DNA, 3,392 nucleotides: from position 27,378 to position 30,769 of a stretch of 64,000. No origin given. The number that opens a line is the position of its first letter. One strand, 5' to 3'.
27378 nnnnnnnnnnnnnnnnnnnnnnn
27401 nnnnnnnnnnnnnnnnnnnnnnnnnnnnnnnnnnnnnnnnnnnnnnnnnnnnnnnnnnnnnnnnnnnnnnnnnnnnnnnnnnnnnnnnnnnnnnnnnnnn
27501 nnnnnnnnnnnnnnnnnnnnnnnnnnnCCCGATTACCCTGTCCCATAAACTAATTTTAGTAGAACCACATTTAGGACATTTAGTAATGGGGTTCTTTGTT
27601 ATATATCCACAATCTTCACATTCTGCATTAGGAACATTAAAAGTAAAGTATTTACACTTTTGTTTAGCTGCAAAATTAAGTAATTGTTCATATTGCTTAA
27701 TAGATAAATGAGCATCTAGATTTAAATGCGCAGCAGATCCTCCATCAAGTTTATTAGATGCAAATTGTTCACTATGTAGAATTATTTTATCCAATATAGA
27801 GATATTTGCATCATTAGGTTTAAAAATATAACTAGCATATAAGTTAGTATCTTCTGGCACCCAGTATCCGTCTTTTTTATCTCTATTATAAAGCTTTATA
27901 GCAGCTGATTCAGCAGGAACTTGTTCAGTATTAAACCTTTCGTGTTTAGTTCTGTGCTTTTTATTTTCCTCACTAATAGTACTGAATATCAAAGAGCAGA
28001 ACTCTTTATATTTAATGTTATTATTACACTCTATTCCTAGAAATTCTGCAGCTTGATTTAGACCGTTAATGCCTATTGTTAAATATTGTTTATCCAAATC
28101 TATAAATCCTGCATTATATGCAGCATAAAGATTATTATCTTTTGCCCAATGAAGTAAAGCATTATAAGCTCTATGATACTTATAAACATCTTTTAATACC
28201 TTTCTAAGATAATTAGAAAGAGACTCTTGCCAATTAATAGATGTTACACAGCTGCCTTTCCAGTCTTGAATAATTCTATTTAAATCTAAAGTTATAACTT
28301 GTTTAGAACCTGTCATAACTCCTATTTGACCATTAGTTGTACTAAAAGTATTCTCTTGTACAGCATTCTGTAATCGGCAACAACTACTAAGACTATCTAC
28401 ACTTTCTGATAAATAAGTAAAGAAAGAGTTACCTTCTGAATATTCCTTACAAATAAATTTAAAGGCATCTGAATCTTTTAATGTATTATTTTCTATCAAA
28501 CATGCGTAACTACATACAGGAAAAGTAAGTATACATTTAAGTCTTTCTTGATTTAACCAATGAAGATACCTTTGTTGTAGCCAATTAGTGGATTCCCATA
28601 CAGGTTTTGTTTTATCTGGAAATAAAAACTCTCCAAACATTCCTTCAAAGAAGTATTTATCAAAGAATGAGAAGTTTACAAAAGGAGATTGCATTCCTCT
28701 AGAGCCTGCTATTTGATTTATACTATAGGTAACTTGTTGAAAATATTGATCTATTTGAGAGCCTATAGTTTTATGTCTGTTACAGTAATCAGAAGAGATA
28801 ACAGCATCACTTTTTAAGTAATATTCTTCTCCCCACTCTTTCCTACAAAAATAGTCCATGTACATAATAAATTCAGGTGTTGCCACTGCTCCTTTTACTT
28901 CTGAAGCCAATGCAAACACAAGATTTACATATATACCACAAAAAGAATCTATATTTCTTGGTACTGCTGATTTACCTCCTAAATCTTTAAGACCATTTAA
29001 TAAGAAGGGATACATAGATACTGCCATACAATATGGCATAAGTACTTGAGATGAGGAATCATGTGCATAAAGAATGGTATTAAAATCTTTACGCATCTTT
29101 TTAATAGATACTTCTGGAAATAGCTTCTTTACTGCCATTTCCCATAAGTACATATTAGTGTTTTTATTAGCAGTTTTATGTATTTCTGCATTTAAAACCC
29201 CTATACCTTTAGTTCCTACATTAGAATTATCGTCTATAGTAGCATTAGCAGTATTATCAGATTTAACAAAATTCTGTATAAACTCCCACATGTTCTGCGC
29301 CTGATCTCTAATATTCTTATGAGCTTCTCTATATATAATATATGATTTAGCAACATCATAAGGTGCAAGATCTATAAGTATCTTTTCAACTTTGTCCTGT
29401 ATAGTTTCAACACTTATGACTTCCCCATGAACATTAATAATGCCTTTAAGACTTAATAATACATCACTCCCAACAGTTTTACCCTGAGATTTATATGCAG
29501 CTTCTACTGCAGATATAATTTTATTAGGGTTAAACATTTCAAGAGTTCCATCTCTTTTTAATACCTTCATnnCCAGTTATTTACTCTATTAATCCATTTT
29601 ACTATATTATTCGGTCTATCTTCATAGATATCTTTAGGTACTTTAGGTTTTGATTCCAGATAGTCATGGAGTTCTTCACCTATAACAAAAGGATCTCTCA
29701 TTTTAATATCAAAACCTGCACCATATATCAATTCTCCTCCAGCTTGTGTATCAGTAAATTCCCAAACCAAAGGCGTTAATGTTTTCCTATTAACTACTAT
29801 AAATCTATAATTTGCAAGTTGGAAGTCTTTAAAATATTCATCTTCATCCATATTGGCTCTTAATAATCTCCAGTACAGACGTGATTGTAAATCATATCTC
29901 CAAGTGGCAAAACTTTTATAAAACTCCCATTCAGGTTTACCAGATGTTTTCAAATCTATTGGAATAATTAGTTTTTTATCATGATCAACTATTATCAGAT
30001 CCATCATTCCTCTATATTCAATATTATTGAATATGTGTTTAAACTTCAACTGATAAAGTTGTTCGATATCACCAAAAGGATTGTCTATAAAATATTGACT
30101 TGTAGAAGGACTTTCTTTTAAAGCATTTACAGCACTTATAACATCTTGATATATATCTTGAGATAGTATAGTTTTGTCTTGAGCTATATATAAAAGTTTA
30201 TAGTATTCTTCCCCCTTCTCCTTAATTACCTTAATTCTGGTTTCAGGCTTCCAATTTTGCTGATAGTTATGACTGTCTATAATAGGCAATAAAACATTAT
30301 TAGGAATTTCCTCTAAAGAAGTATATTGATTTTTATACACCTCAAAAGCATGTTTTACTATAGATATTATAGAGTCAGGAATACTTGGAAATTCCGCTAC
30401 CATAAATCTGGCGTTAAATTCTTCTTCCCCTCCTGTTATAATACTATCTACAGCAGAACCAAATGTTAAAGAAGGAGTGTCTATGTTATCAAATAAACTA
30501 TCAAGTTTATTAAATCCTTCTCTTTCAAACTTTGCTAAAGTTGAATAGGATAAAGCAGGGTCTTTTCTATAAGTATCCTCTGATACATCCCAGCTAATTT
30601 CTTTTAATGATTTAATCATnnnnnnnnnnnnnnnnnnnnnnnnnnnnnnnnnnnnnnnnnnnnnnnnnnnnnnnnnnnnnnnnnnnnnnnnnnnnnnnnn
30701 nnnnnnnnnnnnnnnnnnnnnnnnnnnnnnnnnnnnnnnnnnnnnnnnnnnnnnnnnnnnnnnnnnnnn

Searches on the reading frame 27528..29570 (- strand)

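Call 58: search_protein_families(library=pfam, proteins=[window:27528-29570:-], max_evalue=0.001)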
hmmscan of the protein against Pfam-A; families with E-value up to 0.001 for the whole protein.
window:27528-29570:- (681 aa): 2 families
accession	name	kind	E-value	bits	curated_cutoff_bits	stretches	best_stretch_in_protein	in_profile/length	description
PF13597.11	NRDD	-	1.3e-77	262.2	26.2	1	130-681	5-541/562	Anaerobic ribonucleoside-triphosphate reductase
PF03477.21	ATP-cone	-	2.6e-17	63.6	25.8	1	1-85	1-87/88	ATP cone domain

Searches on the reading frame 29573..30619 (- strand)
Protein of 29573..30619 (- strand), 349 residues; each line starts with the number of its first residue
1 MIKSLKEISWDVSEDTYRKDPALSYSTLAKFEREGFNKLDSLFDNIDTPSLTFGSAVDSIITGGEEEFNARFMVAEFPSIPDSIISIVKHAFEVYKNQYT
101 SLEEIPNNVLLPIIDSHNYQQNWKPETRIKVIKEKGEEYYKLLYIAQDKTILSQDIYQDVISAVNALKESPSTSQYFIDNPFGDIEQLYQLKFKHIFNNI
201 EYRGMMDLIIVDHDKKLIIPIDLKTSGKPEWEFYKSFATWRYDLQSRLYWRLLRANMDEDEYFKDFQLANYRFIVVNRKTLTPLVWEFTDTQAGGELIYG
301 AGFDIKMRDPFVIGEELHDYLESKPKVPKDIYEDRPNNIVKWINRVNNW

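Call 58: search_protein_families(library=pfam, proteins=[window:29573-30619:-], max_evalue=0.001)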
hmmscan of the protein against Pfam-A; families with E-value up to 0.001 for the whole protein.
window:29573-30619:- (349 aa): 1 family
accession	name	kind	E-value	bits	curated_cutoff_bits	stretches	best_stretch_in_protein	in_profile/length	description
PF12684.13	DUF3799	-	1.7e-07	31.7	26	1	26-260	6-171/233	PDDEXK-like domain of unknown function (DUF3799)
